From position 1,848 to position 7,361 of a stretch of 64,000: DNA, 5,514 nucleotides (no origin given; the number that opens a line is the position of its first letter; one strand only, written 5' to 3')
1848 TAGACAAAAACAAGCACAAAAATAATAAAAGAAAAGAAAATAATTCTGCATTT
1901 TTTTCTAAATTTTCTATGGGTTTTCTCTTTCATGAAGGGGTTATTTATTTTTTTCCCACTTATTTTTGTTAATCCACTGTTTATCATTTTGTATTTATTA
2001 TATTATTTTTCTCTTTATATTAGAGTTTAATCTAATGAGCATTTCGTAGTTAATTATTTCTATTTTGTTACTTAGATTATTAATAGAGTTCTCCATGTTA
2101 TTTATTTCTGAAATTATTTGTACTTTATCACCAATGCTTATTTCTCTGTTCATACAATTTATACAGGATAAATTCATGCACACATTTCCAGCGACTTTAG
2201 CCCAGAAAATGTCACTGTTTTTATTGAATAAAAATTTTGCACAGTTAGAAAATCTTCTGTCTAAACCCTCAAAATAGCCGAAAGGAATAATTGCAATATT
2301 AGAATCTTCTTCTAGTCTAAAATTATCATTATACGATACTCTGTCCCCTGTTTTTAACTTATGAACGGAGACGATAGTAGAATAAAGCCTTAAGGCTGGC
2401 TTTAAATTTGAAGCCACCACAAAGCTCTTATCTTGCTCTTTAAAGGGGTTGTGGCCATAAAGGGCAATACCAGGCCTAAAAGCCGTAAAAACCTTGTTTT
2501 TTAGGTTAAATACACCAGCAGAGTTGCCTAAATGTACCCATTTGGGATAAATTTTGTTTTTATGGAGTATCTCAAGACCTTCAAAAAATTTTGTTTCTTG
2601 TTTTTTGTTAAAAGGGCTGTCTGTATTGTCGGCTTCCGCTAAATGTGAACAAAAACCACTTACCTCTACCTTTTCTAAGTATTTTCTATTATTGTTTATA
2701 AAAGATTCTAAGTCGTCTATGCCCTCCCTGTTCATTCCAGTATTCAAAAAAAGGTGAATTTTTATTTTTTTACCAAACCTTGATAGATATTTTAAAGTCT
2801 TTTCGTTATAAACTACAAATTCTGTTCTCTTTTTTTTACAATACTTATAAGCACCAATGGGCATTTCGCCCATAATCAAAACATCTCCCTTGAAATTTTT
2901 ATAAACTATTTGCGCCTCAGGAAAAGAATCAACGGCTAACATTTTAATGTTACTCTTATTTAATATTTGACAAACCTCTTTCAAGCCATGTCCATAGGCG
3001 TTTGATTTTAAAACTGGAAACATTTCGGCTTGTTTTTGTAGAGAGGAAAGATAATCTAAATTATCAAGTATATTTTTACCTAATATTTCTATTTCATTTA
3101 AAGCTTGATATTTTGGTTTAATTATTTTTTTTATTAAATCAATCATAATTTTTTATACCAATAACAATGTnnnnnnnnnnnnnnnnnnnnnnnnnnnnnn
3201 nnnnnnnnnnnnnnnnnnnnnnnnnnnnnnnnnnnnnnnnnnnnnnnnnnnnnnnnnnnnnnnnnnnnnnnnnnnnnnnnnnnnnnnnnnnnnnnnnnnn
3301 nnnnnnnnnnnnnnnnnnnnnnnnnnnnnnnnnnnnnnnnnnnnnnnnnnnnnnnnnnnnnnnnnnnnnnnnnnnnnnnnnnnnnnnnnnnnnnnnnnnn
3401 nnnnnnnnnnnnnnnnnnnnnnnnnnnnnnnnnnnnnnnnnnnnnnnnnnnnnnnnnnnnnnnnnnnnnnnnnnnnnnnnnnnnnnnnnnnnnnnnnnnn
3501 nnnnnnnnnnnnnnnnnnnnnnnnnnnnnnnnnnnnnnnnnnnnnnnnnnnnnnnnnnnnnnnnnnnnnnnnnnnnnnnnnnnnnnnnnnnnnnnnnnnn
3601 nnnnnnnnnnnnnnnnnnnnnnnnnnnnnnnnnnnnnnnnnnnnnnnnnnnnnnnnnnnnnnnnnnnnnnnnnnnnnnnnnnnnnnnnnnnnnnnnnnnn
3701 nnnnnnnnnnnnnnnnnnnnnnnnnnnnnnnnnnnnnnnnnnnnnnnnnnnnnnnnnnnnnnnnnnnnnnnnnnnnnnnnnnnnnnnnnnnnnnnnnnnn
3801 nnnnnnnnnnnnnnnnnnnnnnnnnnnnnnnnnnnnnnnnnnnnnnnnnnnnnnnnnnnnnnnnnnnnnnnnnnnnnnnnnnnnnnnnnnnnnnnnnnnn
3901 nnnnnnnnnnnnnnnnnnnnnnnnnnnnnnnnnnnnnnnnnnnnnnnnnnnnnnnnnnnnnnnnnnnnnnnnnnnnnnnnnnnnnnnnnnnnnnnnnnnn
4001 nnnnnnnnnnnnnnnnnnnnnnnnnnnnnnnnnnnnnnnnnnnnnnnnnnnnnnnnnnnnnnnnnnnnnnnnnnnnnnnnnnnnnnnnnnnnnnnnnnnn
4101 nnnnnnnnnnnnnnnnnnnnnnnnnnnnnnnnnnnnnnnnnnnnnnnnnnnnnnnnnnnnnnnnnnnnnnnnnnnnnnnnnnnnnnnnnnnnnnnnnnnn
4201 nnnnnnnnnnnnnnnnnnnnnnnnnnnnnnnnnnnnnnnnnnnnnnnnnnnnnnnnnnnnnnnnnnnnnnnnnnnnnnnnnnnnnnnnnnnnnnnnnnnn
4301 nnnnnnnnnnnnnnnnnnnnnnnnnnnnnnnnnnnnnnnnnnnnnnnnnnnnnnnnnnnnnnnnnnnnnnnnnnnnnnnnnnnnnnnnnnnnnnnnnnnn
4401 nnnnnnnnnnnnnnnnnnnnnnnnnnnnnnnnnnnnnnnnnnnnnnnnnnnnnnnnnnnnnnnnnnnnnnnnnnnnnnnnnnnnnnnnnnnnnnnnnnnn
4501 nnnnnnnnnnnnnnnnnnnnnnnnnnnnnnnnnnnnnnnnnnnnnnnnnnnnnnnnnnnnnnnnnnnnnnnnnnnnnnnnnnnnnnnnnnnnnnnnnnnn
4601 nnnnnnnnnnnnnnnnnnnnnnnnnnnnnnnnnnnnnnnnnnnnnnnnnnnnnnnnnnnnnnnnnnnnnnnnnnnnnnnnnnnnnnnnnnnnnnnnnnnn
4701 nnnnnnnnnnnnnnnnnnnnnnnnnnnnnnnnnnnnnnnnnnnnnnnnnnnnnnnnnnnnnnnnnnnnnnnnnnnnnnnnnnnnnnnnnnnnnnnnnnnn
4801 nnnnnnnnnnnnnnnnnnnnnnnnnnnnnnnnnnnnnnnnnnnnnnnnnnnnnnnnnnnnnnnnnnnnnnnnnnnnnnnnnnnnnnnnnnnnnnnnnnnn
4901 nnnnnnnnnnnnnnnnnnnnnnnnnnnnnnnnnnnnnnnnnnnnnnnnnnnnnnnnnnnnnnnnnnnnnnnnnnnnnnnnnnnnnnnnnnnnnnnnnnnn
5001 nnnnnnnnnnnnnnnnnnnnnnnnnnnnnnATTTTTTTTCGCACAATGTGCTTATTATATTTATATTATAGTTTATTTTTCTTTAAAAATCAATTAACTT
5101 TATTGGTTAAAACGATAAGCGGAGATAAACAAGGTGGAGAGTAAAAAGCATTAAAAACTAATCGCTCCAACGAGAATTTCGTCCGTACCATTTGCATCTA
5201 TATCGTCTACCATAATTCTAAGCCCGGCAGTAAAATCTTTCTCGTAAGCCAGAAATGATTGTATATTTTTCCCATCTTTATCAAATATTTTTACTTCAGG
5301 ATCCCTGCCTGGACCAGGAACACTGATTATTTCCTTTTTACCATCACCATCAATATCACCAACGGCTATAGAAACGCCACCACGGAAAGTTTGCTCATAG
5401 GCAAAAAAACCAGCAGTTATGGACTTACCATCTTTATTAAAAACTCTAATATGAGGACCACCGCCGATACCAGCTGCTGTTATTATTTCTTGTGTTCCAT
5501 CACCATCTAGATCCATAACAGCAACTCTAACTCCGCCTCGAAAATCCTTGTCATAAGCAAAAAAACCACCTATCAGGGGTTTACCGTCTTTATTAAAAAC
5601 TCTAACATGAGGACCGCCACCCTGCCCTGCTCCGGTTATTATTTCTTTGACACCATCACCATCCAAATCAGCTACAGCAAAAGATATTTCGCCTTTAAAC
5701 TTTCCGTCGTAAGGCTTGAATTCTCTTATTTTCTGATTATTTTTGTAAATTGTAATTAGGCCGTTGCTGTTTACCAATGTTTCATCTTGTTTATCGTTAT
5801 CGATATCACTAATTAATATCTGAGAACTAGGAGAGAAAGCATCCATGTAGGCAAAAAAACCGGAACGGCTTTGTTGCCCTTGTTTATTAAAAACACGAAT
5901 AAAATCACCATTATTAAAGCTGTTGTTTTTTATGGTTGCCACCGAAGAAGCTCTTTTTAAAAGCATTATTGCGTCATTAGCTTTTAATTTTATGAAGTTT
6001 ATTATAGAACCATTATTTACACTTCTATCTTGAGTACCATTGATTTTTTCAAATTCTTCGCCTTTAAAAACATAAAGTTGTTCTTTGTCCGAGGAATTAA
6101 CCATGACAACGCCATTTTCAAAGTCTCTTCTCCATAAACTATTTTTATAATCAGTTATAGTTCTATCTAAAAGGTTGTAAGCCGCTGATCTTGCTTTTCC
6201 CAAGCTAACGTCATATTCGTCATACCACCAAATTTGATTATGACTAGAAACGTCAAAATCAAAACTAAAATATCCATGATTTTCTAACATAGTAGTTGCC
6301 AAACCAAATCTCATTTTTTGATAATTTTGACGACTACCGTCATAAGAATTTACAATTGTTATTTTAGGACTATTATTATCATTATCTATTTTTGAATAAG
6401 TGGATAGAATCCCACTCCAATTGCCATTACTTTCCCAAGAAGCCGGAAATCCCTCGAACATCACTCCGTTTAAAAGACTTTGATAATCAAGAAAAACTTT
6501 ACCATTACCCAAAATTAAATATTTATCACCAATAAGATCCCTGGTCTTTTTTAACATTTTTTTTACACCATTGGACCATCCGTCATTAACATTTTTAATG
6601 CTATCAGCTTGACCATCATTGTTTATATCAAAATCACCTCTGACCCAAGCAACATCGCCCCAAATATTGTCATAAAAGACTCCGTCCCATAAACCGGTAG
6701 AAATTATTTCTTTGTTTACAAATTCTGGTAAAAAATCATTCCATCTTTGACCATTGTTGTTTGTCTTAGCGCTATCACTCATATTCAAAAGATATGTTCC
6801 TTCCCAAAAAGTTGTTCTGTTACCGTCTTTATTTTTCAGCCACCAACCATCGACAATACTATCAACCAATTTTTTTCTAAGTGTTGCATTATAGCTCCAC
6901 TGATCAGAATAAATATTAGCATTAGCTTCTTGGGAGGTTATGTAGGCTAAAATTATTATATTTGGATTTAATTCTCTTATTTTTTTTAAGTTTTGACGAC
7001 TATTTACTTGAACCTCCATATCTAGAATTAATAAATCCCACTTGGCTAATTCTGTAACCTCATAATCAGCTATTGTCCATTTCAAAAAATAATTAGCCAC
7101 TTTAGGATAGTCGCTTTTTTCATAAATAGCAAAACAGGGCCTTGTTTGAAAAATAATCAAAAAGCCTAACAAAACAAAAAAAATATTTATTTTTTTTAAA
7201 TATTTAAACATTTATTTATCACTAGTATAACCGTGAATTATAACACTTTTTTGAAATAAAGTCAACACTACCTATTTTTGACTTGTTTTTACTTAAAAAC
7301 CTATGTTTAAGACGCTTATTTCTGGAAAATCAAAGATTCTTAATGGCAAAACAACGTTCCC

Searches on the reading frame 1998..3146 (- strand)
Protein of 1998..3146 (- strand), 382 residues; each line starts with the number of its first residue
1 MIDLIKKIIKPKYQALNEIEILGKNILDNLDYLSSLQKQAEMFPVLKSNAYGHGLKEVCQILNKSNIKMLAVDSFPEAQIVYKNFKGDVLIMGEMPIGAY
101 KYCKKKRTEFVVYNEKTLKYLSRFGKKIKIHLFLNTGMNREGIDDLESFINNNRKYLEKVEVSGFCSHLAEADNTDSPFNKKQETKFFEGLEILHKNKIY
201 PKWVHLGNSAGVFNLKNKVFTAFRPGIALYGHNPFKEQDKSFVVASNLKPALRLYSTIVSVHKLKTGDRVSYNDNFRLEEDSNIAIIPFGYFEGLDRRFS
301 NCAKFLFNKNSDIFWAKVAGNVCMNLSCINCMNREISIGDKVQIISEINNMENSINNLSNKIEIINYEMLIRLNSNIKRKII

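Call 77: search_protein_families(library=pfam, proteins=[window:1998-3146:-], max_evalue=0.00001)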
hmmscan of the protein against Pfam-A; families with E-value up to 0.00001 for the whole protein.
window:1998-3146:- (382 aa): 2 families
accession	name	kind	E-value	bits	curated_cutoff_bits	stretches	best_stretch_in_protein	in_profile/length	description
PF01168.26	Ala_racemase_N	-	7.1e-41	140.8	24.1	1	25-234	5-220/220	Alanine racemase, N-terminal domain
PF00842.27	Ala_racemase_C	-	4.4e-26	91.4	25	1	252-380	2-126/127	Alanine racemase, C-terminal domain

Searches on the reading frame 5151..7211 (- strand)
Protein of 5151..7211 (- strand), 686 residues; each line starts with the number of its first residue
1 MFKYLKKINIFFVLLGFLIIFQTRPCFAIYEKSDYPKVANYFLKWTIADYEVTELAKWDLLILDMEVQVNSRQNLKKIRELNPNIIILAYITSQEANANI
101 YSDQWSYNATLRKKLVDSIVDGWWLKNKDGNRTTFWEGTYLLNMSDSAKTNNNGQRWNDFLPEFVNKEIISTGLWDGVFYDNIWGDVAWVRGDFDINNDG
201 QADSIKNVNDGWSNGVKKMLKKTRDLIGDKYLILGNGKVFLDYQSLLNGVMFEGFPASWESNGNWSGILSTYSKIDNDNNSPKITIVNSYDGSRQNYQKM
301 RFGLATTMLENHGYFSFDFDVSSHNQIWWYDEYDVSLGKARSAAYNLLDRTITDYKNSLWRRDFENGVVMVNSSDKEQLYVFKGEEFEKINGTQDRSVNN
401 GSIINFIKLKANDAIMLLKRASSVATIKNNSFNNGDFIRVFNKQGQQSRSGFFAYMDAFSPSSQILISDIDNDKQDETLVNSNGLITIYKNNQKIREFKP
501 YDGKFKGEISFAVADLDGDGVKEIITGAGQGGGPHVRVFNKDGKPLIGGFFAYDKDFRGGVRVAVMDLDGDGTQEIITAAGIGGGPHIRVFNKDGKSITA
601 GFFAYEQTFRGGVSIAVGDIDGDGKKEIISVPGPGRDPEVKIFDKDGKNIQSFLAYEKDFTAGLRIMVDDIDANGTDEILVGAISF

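Call 77: search_protein_families(library=pfam, proteins=[window:5151-7211:-], max_evalue=0.00001)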
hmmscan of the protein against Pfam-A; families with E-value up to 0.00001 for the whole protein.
window:5151-7211:- (686 aa): 2 families
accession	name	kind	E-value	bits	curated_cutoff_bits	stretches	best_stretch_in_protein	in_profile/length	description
PF13517.12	FG-GAP_3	-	2.3e-14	54.2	26.9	2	567-629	1-60/61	FG-GAP-like repeat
PF01839.29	FG-GAP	-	6.4e-11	42.3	22.1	0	510-532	4-26/37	FG-GAP repeat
